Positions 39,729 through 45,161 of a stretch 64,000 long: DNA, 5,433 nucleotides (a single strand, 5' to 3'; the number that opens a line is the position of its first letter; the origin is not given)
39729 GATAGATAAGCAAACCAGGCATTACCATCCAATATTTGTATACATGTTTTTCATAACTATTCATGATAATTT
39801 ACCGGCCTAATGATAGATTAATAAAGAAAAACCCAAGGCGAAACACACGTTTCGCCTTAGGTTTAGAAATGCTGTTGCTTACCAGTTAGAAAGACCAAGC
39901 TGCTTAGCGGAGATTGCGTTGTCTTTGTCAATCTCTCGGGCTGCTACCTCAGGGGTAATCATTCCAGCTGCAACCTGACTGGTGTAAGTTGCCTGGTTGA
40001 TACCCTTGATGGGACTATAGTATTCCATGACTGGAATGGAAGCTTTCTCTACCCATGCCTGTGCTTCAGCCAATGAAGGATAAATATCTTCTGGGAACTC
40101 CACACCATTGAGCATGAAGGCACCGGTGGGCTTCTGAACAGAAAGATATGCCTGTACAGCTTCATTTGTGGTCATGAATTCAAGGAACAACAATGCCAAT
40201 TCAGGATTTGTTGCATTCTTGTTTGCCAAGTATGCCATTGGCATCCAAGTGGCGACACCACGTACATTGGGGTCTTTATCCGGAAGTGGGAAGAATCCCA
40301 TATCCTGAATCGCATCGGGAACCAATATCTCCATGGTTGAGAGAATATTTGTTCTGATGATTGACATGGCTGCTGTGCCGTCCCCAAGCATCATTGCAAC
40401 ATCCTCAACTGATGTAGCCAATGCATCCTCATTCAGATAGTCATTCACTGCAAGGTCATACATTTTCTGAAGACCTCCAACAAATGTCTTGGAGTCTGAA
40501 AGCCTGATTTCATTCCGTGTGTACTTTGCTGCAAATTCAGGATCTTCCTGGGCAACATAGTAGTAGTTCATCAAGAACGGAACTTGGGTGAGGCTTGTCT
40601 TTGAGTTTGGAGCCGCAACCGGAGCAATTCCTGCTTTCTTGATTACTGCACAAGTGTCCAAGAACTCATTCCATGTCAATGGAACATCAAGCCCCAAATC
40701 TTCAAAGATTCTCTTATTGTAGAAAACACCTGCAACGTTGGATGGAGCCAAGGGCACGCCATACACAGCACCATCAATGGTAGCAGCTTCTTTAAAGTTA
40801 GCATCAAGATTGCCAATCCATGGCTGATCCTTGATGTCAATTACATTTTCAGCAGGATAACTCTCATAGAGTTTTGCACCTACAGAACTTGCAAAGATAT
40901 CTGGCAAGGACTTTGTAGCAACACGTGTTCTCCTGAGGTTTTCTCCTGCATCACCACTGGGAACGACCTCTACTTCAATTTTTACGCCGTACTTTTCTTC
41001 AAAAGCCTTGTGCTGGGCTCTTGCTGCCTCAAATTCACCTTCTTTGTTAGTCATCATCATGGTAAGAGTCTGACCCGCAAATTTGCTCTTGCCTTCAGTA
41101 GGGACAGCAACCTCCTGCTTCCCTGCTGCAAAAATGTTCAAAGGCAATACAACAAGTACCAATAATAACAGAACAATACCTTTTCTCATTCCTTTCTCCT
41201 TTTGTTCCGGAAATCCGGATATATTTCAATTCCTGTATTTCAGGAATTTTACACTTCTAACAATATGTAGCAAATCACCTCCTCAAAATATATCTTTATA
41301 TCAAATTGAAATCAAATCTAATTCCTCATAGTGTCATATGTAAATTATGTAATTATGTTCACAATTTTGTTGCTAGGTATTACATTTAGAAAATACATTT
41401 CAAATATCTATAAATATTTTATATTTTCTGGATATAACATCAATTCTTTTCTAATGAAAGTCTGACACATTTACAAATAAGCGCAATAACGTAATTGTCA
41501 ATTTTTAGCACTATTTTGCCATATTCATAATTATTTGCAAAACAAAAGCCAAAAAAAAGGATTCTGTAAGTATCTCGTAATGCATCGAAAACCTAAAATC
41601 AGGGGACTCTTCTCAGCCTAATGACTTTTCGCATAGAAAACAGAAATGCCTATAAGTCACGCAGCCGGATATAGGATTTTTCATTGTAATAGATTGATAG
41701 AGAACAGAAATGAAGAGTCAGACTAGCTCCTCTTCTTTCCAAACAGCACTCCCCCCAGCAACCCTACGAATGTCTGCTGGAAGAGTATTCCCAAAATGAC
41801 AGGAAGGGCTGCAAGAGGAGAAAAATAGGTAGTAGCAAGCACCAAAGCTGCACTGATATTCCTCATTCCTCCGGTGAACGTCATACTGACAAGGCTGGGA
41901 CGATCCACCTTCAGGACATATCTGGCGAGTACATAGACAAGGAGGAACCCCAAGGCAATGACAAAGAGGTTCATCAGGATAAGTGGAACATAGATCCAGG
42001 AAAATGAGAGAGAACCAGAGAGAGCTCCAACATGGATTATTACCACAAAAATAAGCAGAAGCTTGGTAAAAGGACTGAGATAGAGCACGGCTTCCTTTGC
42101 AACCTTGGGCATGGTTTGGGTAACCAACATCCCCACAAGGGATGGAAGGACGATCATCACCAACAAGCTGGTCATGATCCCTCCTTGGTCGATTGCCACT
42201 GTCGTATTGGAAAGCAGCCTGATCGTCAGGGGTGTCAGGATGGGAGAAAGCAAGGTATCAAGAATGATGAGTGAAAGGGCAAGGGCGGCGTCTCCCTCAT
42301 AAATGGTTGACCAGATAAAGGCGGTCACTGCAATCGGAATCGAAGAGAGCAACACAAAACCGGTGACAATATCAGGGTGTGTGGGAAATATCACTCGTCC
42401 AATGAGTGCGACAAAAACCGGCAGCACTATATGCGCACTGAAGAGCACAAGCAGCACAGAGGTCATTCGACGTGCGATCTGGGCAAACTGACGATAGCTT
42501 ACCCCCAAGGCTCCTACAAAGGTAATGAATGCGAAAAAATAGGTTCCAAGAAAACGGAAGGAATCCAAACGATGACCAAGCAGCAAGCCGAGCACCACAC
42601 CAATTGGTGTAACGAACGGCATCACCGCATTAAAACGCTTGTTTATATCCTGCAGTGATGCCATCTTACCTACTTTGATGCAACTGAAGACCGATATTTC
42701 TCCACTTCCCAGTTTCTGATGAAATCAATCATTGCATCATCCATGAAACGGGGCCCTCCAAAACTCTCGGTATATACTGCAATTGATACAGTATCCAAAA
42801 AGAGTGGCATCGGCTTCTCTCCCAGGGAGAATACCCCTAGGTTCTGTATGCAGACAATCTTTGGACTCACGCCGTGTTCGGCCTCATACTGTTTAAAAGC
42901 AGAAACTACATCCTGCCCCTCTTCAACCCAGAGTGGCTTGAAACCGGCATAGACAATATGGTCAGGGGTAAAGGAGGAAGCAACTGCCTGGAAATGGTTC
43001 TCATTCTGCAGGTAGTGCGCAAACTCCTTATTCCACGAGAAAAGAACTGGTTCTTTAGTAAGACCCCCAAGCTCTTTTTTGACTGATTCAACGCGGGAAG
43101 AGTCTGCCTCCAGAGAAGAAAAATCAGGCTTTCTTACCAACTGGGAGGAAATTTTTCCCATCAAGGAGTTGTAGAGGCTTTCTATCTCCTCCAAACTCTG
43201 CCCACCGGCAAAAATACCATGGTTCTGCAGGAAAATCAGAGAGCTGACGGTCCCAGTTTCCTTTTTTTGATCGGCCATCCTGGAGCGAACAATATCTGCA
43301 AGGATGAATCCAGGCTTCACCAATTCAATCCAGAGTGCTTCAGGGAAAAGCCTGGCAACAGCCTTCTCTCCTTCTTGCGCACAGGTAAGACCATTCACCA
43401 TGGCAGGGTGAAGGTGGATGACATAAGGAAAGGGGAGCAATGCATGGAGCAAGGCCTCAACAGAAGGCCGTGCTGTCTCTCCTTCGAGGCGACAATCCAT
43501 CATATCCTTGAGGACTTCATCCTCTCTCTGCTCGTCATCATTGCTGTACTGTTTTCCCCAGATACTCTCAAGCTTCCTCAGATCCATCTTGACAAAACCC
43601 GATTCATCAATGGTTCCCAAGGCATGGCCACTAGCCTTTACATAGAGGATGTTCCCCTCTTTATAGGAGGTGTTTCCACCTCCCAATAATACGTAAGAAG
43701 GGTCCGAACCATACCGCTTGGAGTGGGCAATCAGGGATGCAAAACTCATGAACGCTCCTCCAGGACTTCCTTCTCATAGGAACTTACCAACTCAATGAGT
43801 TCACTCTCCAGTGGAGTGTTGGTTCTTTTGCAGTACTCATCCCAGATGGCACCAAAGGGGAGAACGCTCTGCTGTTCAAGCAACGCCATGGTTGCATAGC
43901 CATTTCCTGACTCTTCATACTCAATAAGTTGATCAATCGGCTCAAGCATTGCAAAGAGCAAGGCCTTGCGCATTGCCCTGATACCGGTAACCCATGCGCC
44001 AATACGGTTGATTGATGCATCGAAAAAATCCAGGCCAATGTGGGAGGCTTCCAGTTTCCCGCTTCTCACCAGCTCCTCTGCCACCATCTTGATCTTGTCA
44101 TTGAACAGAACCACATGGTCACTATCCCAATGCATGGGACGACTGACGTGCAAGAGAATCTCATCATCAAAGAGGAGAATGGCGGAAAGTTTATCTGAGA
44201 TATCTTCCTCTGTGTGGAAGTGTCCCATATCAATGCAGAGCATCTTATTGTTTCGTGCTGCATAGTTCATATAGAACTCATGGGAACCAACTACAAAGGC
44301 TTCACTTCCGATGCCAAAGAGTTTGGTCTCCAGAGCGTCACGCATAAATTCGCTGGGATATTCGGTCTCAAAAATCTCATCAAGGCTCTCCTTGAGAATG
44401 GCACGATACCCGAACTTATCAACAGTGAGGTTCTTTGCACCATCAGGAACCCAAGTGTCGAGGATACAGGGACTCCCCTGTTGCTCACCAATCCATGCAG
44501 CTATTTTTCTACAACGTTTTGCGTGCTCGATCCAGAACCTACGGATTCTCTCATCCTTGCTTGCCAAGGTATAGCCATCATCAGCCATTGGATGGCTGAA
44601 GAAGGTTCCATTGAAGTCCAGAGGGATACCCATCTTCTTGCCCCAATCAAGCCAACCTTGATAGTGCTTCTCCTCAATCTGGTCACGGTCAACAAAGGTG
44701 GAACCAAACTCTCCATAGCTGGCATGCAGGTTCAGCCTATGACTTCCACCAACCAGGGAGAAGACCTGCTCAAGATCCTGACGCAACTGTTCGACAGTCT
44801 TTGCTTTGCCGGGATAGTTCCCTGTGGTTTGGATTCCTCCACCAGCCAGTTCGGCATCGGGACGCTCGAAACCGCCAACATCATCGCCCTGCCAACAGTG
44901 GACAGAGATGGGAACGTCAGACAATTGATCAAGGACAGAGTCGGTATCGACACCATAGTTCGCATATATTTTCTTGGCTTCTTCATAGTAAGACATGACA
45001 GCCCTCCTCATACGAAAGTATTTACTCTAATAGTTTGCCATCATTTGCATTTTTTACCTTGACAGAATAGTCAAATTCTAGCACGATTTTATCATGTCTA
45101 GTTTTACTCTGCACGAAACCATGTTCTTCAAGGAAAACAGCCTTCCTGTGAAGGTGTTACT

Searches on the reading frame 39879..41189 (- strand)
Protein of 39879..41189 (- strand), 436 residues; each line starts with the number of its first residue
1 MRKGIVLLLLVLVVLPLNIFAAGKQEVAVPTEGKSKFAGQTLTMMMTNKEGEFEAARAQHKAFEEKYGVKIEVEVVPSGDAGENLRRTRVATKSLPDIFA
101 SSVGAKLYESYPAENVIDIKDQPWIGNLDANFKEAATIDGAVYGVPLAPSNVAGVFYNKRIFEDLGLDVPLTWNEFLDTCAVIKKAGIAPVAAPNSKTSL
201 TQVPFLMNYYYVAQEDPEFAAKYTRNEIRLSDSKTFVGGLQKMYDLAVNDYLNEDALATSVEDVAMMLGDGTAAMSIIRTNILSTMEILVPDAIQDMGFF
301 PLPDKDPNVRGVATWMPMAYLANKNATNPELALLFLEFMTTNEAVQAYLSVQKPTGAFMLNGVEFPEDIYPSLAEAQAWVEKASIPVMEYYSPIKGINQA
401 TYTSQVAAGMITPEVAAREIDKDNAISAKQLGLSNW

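Call 8: search_protein_families(library=pfam, proteins=[window:39879-41189:-], max_evalue=0.00001)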
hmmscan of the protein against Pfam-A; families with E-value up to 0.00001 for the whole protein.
window:39879-41189:- (436 aa): 2 families
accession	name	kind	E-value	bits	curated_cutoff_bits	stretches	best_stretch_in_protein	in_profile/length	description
PF01547.30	SBP_bac_1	-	1.6e-29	104.3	26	1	61-345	15-306/307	Bacterial extracellular solute-binding protein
PF13416.11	SBP_bac_8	-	4.8e-23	82.8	27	1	60-350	3-254/279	Bacterial extracellular solute-binding protein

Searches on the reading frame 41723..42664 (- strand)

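Call 8: search_protein_families(library=pfam, proteins=[window:41723-42664:-], max_evalue=0.00001)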
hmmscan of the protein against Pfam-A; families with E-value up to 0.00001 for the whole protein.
window:41723-42664:- (313 aa): 2 families
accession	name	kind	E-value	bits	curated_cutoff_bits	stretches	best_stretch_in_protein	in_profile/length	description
PF01758.21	SBF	-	5.4e-20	72.3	24.3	1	46-212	6-181/191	Sodium Bile acid symporter family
PF13593.11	SBF_like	-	1.4e-14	54.6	25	1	41-298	34-299/313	SBF-like CPA transporter family (DUF4137)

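Call 23: search_protein_families(library=ncbifam, max_evalue=0.001, proteins=[window:41723-42664:-])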
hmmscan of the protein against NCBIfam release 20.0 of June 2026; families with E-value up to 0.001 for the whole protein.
window:41723-42664:- (313 aa): 3 families
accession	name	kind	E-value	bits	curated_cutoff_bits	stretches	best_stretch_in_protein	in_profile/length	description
TIGR00841.1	bass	subfamily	2.4e-20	73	326.3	1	43-302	42-299/321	bile acid:sodium symporter family transporter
NF047939.1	PantTportPanS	equivalog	2.6e-18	66.7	400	1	41-295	34-284/299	ketopantoate/pantoate/pantothenate transporter PanS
TIGR00832.1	acr3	equivalog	1.2e-10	41.2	282.8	1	53-294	58-314/327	ACR3 family arsenite efflux transporter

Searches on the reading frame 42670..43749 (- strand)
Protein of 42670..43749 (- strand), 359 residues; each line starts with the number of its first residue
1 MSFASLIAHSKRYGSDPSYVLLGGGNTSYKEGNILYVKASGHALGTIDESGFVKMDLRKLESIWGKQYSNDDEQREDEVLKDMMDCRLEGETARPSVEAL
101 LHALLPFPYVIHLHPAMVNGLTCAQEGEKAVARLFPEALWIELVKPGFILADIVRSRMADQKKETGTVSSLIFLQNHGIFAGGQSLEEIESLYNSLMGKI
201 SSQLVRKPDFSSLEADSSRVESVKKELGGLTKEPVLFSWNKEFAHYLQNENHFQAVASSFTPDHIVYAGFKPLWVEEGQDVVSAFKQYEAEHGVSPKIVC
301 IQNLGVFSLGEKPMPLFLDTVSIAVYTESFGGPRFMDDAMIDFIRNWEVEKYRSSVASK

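Call 8: search_protein_families(library=pfam, proteins=[window:42670-43749:-], max_evalue=0.00001)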
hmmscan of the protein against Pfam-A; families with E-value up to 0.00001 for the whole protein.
window:42670-43749:- (359 aa): 1 family
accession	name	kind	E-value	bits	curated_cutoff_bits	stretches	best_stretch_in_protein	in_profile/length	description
PF00596.27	Aldolase_II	-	5.2e-15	56.2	22.2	1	16-188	12-167/183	Class II Aldolase and Adducin N-terminal domain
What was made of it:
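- Checked: The class II aldolase-like gene at 42670-43749 is present (call 8).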

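Call 23: search_protein_families(library=ncbifam, max_evalue=0.001, proteins=[window:42670-43749:-])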
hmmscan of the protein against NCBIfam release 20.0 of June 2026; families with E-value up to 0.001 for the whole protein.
window:42670-43749:- (359 aa): 13 families
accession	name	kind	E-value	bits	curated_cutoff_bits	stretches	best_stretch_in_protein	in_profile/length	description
NF006196.0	PRK08324.2-4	equivalog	7.5e-34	117.1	831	1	6-313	20-351/657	bifunctional aldolase/short-chain dehydrogenase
NF006195.0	PRK08324.2-3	equivalog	1e-28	100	931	1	9-188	31-209/678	bifunctional aldolase/short-chain dehydrogenase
NF006190.0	PRK08324.1-4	equivalog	3.2e-28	98.3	1014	1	4-188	19-203/689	bifunctional aldolase/short-chain dehydrogenase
TIGR02632.1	RhaD_aldol-ADH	equivalog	1.8e-26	92.8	567.75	1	4-192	2-193/676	bifunctional rhamnulose-1-phosphate aldolase/short-chain dehydrogenase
NF006194.0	PRK08324.2-2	equivalog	5.1e-24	84.9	686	1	4-182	25-203/703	bifunctional aldolase/short-chain dehydrogenase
NF006197.0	PRK08324.2-5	equivalog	1.3e-21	76.6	627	1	9-181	23-197/583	bifunctional aldolase/short-chain dehydrogenase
NF006192.0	PRK08324.1-6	equivalog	2.5e-21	75.8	639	1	12-186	35-209/685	bifunctional aldolase/short-chain dehydrogenase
NF006189.0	PRK08324.1-3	equivalog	2.8e-20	72.3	634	1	6-187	28-212/701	bifunctional rhamnulose-1-phosphate aldolase/short-chain dehydrogenase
NF006188.0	PRK08324.1-1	equivalog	4.1e-20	71.6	1152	1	4-200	8-207/679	bifunctional aldolase/short-chain dehydrogenase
NF006191.0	PRK08324.1-5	equivalog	2.6e-18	65.8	1240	1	6-195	31-221/706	bifunctional aldolase/short-chain dehydrogenase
NF006193.0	PRK08324.2-1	subfamily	6.6e-14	51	1213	1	4-190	28-232/705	bifunctional aldolase/short-chain dehydrogenase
NF040649.1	FucA_Meth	equivalog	3.1e-05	24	250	0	16-58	15-57/179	L-fuculose phosphate aldolase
NF006413.0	PRK08660.1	equivalog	0.00065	19.6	203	0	25-60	24-59/184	aldolase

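Call 84: search_solved_structures(query=window:42670-43749:-, max_evalue=0.01)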
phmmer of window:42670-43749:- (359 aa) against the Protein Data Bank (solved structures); distinct sequences matched with E-value up to 0.01: 1.
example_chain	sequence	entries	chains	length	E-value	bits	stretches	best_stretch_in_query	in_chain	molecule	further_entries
3m4r_A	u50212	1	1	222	1.4e-15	60.6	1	7-194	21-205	Uncharacterized protein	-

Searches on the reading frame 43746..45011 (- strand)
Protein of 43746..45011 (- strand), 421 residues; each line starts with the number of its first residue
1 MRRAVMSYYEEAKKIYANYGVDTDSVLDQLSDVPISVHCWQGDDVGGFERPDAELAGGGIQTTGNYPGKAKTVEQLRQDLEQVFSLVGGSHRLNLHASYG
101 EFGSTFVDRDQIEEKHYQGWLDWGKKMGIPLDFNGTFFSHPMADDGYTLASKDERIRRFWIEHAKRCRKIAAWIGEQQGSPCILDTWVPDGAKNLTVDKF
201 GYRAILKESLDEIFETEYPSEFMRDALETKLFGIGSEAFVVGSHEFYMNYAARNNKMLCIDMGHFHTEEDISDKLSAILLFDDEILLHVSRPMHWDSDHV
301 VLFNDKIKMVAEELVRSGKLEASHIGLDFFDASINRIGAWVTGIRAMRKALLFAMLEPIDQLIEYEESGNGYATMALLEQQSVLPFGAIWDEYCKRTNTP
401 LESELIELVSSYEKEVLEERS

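Call 8: search_protein_families(library=pfam, proteins=[window:43746-45011:-], max_evalue=0.00001)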
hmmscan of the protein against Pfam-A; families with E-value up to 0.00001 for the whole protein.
window:43746-45011:- (421 aa): 1 family
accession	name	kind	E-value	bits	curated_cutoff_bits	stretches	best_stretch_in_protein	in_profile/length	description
PF06134.17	RhaA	-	6e-174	579.6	22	1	6-420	4-417/417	L-rhamnose isomerase (RhaA)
